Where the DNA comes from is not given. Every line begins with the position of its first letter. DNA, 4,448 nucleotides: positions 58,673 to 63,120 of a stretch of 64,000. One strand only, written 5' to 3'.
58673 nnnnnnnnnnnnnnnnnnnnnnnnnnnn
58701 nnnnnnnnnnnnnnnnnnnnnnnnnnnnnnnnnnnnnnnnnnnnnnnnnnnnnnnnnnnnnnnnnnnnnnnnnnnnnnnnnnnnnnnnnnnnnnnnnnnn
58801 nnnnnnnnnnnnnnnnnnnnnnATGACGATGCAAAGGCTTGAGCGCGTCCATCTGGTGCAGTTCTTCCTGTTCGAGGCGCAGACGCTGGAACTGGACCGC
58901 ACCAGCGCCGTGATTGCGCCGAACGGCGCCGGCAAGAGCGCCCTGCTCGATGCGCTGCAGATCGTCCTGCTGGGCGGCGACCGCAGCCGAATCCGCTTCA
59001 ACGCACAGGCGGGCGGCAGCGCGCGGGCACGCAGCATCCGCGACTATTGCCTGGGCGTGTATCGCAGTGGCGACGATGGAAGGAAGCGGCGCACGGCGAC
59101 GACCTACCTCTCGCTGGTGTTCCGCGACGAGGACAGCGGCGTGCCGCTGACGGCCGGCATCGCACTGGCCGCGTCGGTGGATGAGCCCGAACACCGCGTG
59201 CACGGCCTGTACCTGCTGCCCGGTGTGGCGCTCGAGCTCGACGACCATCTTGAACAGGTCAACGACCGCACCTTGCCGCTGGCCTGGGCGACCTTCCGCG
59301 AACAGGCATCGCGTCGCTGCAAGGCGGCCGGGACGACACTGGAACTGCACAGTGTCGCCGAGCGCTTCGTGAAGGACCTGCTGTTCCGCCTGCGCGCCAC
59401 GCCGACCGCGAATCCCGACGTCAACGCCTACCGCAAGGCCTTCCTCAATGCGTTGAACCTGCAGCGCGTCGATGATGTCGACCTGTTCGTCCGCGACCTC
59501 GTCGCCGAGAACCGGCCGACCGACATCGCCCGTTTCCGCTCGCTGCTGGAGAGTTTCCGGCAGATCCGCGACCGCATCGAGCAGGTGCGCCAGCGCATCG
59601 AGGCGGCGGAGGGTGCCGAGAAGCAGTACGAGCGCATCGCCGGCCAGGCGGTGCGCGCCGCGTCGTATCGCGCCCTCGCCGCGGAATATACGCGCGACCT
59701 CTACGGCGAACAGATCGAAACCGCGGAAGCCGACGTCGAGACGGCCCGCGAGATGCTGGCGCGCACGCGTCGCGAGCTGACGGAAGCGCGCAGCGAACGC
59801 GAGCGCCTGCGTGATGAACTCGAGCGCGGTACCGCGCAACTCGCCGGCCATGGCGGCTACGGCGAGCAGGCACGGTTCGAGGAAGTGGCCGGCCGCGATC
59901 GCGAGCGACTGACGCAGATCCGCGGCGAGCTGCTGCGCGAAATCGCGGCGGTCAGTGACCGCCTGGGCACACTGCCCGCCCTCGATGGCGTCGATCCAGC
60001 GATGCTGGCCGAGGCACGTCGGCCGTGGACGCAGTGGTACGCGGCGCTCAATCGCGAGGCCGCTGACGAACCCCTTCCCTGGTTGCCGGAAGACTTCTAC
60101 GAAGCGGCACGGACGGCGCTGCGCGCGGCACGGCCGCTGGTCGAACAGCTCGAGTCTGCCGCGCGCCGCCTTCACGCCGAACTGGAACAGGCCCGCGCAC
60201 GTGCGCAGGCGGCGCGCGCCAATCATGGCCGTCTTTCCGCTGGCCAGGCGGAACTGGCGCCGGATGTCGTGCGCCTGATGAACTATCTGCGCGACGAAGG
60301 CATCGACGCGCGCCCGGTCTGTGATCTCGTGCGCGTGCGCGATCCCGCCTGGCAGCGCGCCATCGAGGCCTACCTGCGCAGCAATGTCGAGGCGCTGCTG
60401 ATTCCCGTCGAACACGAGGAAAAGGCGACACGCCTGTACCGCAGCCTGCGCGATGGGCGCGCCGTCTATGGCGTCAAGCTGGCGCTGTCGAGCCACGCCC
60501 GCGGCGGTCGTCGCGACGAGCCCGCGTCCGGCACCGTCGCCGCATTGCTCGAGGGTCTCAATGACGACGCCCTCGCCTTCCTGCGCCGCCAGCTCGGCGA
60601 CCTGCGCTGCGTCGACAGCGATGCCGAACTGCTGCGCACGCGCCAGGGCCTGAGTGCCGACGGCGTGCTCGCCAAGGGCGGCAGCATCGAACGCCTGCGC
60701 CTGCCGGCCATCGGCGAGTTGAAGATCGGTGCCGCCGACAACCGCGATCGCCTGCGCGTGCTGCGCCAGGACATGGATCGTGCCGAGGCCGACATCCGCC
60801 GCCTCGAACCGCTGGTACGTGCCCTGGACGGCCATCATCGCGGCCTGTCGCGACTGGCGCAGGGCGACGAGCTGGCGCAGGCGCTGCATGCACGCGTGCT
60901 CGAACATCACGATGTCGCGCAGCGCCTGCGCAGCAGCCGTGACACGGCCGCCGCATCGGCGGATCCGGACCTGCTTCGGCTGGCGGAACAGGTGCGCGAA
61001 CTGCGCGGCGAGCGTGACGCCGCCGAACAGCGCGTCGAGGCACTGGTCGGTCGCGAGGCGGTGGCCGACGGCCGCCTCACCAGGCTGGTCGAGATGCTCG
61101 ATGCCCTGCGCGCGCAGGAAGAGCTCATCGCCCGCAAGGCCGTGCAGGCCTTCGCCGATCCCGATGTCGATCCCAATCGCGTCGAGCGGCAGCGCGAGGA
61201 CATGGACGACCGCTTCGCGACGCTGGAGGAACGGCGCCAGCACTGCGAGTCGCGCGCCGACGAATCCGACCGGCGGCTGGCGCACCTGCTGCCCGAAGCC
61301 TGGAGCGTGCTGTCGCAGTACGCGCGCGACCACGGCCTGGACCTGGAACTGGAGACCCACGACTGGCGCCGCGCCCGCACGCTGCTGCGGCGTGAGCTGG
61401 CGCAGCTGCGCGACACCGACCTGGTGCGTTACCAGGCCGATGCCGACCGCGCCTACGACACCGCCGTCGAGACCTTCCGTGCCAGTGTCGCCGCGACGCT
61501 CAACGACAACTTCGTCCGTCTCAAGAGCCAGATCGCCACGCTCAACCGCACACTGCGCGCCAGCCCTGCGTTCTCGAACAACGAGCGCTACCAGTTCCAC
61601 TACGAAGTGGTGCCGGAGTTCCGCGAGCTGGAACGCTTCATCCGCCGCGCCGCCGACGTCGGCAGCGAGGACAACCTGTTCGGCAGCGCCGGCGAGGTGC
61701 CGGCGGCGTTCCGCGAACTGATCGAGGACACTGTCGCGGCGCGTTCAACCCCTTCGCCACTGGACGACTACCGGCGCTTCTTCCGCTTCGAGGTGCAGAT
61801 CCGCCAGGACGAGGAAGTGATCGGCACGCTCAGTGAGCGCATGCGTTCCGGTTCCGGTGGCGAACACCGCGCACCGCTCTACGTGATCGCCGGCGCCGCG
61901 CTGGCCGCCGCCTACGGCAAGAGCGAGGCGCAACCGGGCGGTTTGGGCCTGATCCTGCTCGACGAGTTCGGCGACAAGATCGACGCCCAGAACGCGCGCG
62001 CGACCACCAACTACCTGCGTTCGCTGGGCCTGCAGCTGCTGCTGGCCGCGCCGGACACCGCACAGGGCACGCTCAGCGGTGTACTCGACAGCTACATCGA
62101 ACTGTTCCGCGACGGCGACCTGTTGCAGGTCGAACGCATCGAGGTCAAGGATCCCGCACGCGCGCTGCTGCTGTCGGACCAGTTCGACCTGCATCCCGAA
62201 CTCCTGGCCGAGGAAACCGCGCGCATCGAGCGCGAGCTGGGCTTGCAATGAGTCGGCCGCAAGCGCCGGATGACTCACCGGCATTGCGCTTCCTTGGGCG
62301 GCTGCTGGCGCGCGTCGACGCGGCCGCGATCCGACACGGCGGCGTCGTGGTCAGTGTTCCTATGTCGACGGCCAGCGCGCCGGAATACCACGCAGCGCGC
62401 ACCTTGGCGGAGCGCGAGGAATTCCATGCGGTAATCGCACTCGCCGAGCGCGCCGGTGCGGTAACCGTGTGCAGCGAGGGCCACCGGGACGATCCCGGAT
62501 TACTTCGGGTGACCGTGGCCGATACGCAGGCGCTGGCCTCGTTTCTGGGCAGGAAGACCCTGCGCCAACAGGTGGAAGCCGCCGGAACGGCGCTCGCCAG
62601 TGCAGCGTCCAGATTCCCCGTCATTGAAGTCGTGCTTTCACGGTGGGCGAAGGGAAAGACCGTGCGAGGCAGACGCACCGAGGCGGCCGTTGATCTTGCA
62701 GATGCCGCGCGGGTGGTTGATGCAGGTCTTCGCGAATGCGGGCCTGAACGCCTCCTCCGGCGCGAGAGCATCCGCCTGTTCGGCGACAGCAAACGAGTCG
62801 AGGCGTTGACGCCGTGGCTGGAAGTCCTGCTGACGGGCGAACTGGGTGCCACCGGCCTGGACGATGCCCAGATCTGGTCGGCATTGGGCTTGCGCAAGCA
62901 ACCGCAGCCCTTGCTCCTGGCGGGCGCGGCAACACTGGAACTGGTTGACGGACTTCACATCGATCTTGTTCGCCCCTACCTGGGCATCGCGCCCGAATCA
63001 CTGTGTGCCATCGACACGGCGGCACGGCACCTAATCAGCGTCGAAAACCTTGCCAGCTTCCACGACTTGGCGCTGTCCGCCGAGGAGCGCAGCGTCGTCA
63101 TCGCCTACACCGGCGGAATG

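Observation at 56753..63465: Complete four-gene Wadjet-like (JetABCD / MksBEFG-type) SMC-plus-Toprim operon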

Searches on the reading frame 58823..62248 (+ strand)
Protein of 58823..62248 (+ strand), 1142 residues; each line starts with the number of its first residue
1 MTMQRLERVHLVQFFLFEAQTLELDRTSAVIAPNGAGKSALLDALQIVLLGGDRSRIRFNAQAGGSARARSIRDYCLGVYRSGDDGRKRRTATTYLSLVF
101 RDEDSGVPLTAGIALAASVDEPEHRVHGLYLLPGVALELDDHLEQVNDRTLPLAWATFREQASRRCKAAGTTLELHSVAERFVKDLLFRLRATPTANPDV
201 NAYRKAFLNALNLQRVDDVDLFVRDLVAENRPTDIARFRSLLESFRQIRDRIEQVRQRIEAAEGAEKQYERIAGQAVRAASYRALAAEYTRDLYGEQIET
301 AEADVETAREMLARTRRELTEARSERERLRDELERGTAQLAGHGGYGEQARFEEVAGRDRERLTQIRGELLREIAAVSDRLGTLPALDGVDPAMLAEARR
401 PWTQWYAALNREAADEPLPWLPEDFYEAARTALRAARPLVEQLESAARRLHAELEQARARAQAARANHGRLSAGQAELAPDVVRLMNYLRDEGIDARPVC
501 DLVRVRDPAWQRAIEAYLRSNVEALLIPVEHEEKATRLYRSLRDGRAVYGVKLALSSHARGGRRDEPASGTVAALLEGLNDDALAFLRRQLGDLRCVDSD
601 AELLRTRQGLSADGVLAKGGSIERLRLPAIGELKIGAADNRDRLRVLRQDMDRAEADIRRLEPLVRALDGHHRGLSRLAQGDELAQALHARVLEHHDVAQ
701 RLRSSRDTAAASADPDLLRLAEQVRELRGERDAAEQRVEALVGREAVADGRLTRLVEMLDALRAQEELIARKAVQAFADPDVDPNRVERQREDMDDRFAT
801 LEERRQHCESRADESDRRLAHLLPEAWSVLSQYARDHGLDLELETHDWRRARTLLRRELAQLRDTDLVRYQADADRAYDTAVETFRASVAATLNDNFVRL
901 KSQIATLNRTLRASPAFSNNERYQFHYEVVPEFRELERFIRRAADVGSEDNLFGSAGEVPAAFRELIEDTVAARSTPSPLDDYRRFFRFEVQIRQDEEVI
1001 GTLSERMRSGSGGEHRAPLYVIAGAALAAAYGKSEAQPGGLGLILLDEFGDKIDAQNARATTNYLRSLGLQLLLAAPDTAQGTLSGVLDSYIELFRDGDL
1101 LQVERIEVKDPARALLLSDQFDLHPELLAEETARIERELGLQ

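Call 8: search_protein_families(library=pfam, proteins=[window:58823-62248:+], max_evalue=0.01)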
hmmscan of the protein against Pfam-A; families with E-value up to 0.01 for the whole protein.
window:58823-62248:+ (1142 aa): 6 families
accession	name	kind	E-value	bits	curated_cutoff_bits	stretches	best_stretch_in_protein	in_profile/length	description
PF13558.12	SbcC_Walker_B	-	5.1e-18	65.5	27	1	982-1066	5-89/90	SbcC/RAD50-like, Walker B motif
PF13555.12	AAA_29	-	1.5e-09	37.9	27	1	6-64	1-59/61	P-loop containing region of AAA domain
PF13476.12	AAA_23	-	1.1e-05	26.6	27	1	9-155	2-87/201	AAA domain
PF02463.25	SMC_N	-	1.9e-05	24.7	40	1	7-51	3-49/220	RecF/RecN/SMC N terminal domain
PF13514.12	AAA_27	-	0.0027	17.7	22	0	5-51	2-52/206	AAA domain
PF04310.18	MukB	-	0.0093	16.1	23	0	10-69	10-70/226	MukB N-terminal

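Call 9: search_protein_families(library=padloc, proteins=[window:58823-62248:+], max_evalue=0.01)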
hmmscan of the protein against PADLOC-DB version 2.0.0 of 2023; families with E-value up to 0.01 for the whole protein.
window:58823-62248:+ (1142 aa): 46 families (the best 25 are shown)
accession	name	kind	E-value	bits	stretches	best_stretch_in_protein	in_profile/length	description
PDLC00513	JetC1|JetC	-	0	1560.3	1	3-1138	1-1135/1140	DUF3584 domain; MukB-like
PDLC00503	JetC1|JetC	-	5.6e-162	539.3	1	3-1120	1-1128/1146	DUF3584 domain; MukB-like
PDLC00504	JetC1|JetC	-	1.7e-147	491.4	1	3-1118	1-1126/1144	DUF3584 domain; MukB-like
PDLC00506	JetC1|JetC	-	4.1e-110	367.5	1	3-1112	1-1122/1149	DUF3584 domain; MukB-like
PDLC00519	JetC1|JetC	-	4.9e-109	364.1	1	3-1107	1-1086/1097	DUF3584 domain; MukB-like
PDLC00507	JetC1|JetC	-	5.6e-69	231.6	2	438-1088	477-1149/1215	DUF3584 domain; MukB-like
PDLC00515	JetC1|JetC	-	1.1e-53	180.7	2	435-1086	481-1152/1212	DUF3584 domain; MukB-like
PDLC00505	JetC1|JetC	-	1.2e-48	164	2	34-926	38-892/1118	DUF3584 domain; MukB-like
PDLC00518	JetC1|JetC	-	3.1e-34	116.1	2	412-1090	386-1080/1112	DUF3584 domain; MukB-like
PDLC00512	JetC1|JetC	-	3.9e-34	115.9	1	33-1077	50-1078/1123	DUF3584 domain; MukB-like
PDLC00508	JetC1|JetC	-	1.4e-32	110.9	2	442-928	413-899/1106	DUF3584 domain; MukB-like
PDLC00510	JetC1|JetC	-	7.4e-32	108.2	2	11-722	3-702/1093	DUF3584 domain; MukB-like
PDLC00516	JetC1|JetC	-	7.9e-21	71.9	1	5-1080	3-1067/1098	DUF3584 domain; MukB-like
PDLC00551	JetC2|JetC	-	4.6e-13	45.9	1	5-118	7-113/1365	DUF3584 domain; MukB-like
PDLC00554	JetC2|JetC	-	1.7e-12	45.3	1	5-190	9-180/390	DUF3584 domain; MukB-like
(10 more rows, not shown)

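Call 10: search_protein_families(library=ncbifam, proteins=[window:58823-62248:+], max_evalue=0.01)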
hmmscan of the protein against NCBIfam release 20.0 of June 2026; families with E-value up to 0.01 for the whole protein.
window:58823-62248:+ (1142 aa): 8 families
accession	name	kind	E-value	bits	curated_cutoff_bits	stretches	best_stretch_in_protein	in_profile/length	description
TIGR02168.1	SMC_prok_B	equivalog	4e-16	58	567.35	1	427-874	459-933/1181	chromosome segregation protein SMC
TIGR02680.1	TIGR02680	hypoth_equivalog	1e-08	33.5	462.85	1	958-1074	1192-1314/1356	TIGR02680 family protein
TIGR02169.1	SMC_prok_A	equivalog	5.9e-08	30.9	729.4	1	221-342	780-901/1165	chromosome segregation protein SMC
NF003034.1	PRK03918.1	equivalog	1e-05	23.8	700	0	239-334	255-348/878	DNA double-strand break repair ATPase Rad50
TIGR00611.2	recf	equivalog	3e-05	23.4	172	0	6-51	1-47/339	DNA replication/repair protein RecF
NF053840.1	MnTportMntADein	equivalog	0.00046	19.8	400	1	21-64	23-65/240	manganese ABC transporter ATP-binding protein MntA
NF041034.1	Rad50_Sulf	equivalog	0.00062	17.7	1000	0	237-335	487-577/872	DNA double-strand break repair ATPase Rad50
NF047739.1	antiphage_MADS3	equivalog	0.0085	15.3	420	0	7-48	3-44/427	methylation-associated defense system AAA family ATPase MAD3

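Call 12: search_solved_structures(query=window:58823-62248:+, max_evalue=0.0001, show_alignments=1)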
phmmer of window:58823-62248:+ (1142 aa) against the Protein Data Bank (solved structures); distinct sequences matched with E-value up to 0.0001: 0.

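Call 42: search_solved_structures(query=A2, max_evalue=1)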
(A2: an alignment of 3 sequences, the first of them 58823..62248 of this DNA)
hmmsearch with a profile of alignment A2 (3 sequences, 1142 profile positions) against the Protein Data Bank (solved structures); distinct sequences matched with E-value up to 1: 7.
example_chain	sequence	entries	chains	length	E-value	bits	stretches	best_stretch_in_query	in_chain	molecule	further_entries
8roc_A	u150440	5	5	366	0.11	13.2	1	25-59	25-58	Structural maintenance of chromosomes protein 1A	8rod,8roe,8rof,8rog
5nfd_A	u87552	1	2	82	0.18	12.5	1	778-831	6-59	Kinesin-like protein KIF21A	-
8p0a_A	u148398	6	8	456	0.21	12.2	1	25-59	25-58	Structural maintenance of chromosomes protein 1A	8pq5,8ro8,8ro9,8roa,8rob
8ro6_A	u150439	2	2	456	0.21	12.2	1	25-59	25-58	Structural maintenance of chromosomes protein 1A (SMC1A)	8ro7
5d3a_A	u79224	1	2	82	0.24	12.1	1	778-831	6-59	Kinesin-like protein KIF21A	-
8ee4_A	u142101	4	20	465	0.28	11.8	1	5-50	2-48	PtuA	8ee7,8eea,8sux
1e69_A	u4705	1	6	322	0.49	11.1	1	24-50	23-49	CHROMOSOME SEGREGATION SMC PROTEIN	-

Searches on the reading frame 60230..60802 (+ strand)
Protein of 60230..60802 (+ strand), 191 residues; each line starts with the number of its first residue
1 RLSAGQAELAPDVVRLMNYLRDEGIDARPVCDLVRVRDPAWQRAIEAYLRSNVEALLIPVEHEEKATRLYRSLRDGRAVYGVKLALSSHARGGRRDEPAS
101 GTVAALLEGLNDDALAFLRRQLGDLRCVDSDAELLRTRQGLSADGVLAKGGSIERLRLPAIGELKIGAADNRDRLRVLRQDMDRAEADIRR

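Call 66: search_protein_families(library=pfam, proteins=[window:60230-60802:+], max_evalue=10)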
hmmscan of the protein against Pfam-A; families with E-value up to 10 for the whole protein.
window:60230-60802:+ (191 aa): 2 families
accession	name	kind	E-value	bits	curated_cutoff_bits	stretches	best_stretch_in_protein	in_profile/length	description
PF06470.18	SMC_hinge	-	0.00074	20.3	22.5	1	28-88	6-63/116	SMC proteins Flexible Hinge Domain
PF17101.10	Stealth_CR1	-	0.13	12.4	27.2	1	38-52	14-28/29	Stealth protein CR1, conserved region 1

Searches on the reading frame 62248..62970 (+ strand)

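Call 66: search_protein_families(library=pfam, proteins=[window:62248-62970:+], max_evalue=10)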
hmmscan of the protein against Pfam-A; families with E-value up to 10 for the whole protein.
window:62248-62970:+ (241 aa): 1 family
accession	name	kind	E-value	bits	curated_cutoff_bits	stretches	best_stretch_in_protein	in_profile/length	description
PF11795.13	DUF3322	-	0.0013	19.3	22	1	61-195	54-189/190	Uncharacterized protein conserved in bacteria N-term (DUF3322)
